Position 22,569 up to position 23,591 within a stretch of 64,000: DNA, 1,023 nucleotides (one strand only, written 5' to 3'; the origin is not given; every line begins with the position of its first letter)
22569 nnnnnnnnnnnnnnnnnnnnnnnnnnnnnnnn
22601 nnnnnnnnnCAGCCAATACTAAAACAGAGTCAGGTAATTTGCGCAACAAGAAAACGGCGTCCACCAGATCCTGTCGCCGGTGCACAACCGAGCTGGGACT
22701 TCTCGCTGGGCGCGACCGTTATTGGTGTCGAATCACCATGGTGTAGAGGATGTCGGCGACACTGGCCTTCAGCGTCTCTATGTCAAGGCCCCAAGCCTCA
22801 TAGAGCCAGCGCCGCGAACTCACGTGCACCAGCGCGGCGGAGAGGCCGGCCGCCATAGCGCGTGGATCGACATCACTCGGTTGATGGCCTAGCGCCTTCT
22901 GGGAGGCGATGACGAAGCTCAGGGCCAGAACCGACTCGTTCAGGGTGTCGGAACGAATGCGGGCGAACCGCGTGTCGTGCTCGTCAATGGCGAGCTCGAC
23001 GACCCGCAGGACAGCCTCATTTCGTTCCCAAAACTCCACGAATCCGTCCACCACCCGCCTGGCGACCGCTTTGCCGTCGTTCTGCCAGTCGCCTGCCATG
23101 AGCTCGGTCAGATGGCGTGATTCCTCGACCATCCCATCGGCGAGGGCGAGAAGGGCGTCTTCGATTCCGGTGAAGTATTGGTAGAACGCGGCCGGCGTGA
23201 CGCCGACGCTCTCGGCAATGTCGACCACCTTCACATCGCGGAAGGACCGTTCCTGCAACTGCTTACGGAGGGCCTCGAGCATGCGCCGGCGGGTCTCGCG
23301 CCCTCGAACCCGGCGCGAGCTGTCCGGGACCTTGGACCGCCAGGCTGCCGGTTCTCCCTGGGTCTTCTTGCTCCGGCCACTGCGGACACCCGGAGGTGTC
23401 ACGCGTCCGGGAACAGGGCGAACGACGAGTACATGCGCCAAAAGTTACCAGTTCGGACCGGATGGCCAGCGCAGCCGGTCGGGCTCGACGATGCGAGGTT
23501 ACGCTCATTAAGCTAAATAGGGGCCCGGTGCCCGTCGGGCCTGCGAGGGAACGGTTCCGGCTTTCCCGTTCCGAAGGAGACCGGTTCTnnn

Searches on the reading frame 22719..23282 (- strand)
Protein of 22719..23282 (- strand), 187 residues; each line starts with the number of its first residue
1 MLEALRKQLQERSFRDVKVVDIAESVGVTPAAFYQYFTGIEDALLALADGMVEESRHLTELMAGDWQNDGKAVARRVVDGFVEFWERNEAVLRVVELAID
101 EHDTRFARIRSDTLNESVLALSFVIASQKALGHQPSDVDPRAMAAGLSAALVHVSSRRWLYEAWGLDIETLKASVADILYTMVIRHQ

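Call 10: search_protein_families(library=pfam, proteins=[window:22719-23282:-])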
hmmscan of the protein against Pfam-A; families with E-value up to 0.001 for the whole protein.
window:22719-23282:- (187 aa): 2 families
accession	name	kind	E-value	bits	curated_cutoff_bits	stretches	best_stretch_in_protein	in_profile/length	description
PF19352.4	TetR_C_38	-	3.1e-24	86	23.9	1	68-183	13-128/135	Tetracyclin repressor-like, C-terminal domain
PF00440.29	TetR_N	-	1.6e-08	34.6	24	1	2-46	2-46/47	Bacterial regulatory proteins, tetR family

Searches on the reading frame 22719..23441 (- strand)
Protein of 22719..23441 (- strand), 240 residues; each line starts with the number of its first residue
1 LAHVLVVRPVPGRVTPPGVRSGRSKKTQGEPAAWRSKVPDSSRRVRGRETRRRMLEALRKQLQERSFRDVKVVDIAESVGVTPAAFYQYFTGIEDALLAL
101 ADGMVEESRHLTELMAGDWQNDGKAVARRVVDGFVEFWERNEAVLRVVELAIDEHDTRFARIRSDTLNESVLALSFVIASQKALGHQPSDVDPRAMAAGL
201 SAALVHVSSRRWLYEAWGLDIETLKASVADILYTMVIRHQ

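Call 36: search_solved_structures(query=window:22719-23441:-, max_evalue=0.001)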
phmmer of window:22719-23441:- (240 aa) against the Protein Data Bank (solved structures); distinct sequences matched with E-value up to 0.001: 21.
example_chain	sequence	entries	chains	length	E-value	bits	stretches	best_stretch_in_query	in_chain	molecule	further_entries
6hnz_A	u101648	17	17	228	9.4e-08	35.3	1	32-207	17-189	HTH-type transcriptional regulator EthR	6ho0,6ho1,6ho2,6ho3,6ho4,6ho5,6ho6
3g1m_A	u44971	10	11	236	1e-07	35.2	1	32-207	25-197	TRANSCRIPTIONAL REGULATORY REPRESSOR PROTEIN (TETR-FAMILY) ETHR | HTH-type transcriptional regulator EthR | Transcriptional regulatory repressor protein (TETR-f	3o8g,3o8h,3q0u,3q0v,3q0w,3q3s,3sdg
3qpl_A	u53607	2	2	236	1.1e-07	35.1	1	32-207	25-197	HTH-type transcriptional regulator EthR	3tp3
1t56_A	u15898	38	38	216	1.1e-07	35.1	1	33-207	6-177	EthR repressor | HTH-type transcriptional regulator EthR | TetR-family transcriptional regulatory repressor protein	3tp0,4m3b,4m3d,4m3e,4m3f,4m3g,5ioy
1u9n_A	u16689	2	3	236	1.1e-07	35.1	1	32-207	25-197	Transcriptional repressor EthR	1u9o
5eyr_A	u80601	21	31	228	1.3e-07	34.9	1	33-207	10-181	HTH-type transcriptional regulator EthR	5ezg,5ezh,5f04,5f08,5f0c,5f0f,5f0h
3g1o_A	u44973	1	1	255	1.3e-07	34.8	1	32-207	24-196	TRANSCRIPTIONAL REGULATORY REPRESSOR PROTEIN (TETR-FAMILY) ETHR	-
3g1l_A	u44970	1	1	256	1.3e-07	34.8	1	32-207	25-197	TRANSCRIPTIONAL REGULATORY REPRESSOR PROTEIN (TETR-FAMILY) ETHR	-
2xdn_A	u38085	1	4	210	4e-07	33.3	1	46-215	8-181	HTH-TYPE TRANSCRIPTIONAL REGULATOR TTGR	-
2uxh_A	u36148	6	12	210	9.9e-07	32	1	46-215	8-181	HTH-TYPE TRANSCRIPTIONAL REGULATOR TTGR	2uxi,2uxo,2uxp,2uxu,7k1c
8v90_A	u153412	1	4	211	1.2e-06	31.7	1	46-215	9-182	HTH-type transcriptional regulator TtgR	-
7k1a_A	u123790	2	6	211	2e-06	31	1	46-215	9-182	HTH-type transcriptional regulator TtgR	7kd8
6srn_A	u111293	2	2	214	5.3e-06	29.6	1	28-101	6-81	TetR family transcriptional regulator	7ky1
3dcf_A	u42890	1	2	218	6.9e-06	29.2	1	41-126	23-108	transcriptional regulator of the TetR/AcrR family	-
3aqs_A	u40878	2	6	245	3.5e-05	26.9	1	30-106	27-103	Bacterial regulatory proteins, tetR family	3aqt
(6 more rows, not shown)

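Call 37: search_protein_families(library=ncbifam, proteins=[window:22719-23441:-], max_evalue=0.00001)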
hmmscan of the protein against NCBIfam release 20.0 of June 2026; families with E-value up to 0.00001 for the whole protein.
window:22719-23441:- (240 aa): 5 families
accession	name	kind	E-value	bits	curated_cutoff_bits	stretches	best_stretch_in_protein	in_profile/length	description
NF008402.0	PRK11202.1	equivalog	2e-09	37.4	151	1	45-148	7-110/211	HTH-type transcriptional repressor FabR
NF041196.1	ScbR_bind_reg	equivalog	2.1e-07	31.3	150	1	46-203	3-157/191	ScbR family autoregulator-binding transcription factor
NF050111.1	TransRegSACE7040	equivalog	1.6e-06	28.2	250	1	51-150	3-101/186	SACE_7040 family transcriptional regulator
NF053731.1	TransRegFasRMycb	equivalog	3.1e-06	27.1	330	1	43-221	5-177/199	HTH-type transcriptional activator FasR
NF007015.0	PRK09480.1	equivalog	3.5e-06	26.7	120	1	45-202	6-163/197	nucleoid occlusion factor SlmA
